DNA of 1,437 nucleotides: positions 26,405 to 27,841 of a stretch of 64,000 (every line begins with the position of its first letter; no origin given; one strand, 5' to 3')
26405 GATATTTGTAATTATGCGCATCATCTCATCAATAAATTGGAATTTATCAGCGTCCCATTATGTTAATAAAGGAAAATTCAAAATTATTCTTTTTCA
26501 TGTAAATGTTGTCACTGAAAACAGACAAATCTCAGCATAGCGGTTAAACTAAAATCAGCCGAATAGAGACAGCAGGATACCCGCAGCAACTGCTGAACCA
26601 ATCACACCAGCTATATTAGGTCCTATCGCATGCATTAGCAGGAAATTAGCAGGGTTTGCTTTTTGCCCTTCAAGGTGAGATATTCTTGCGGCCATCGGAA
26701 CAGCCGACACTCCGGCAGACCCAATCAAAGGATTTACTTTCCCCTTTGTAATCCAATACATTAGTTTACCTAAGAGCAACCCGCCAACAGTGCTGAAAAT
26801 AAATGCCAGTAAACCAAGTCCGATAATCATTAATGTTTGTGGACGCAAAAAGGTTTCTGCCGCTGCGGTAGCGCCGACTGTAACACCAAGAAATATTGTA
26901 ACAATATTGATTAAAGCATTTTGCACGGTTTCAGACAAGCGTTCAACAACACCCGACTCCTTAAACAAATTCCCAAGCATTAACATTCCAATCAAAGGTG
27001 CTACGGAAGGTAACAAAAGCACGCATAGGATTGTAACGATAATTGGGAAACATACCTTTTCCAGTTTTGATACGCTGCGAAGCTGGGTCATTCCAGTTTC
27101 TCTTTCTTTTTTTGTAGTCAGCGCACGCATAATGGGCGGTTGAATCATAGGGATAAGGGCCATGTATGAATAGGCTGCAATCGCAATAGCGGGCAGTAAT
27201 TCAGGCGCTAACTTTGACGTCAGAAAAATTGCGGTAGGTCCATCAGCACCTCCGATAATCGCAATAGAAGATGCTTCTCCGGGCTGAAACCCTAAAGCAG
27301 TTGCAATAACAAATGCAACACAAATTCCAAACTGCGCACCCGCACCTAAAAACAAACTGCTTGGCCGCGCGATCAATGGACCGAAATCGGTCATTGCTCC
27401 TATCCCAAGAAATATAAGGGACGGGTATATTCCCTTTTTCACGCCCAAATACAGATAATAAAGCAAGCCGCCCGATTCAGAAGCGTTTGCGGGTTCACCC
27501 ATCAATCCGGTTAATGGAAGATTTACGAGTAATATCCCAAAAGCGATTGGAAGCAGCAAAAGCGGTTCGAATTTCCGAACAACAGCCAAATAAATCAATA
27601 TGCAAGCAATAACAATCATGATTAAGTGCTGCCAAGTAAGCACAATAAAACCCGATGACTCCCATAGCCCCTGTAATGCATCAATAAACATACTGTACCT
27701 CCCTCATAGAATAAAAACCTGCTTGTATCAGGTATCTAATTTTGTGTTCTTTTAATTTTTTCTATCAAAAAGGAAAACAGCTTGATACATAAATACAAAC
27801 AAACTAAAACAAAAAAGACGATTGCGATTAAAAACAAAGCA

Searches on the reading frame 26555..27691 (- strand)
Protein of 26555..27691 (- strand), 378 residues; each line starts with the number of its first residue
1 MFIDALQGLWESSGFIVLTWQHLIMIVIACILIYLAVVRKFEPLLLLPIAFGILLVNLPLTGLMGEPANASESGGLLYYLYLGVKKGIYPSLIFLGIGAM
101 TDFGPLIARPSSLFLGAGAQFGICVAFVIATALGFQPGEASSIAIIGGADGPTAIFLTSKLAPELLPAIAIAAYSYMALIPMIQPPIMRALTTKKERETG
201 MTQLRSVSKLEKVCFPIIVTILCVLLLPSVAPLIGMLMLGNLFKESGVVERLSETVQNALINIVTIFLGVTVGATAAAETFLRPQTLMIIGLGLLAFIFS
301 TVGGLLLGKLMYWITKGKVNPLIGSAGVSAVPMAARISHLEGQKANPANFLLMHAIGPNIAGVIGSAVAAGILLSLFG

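Call 3: search_protein_families(library=pfam, proteins=[window:26555-27691:-])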
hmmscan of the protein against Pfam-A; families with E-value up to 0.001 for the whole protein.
window:26555-27691:- (378 aa): 1 family
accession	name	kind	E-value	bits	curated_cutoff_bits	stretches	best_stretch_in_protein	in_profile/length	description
PF03977.18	OAD_beta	-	5.4e-158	526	31.6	1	21-377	1-349/349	Na+-transporting oxaloacetate decarboxylase beta subunit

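Call 4: search_protein_families(library=ncbifam, proteins=[window:26555-27691:-])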
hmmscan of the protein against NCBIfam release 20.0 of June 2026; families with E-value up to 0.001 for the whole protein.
window:26555-27691:- (378 aa): 5 families
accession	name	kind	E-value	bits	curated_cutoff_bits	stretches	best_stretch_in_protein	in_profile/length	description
TIGR01109.1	Na_pump_decarbB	subfamily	5.1e-145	483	190.6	1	23-372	3-354/354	sodium ion-translocating decarboxylase subunit beta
NF012020.0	PRK15476.1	subfamily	7.4e-127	424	820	2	76-375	123-428/433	oxaloacetate decarboxylase subunit beta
NF012021.0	PRK15477.1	subfamily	2.7e-126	422.2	824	2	76-375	123-428/433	oxaloacetate decarboxylase subunit beta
NF012019.0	PRK15475.1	subfamily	3.4e-126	421.8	822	2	76-375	123-428/433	oxaloacetate decarboxylase subunit beta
TIGR03136.1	malonate_biotin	equivalog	1.1e-55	189.5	596.9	1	87-376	105-395/399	Na+-transporting malonate decarboxylase, carboxybiotin decarboxylase subunit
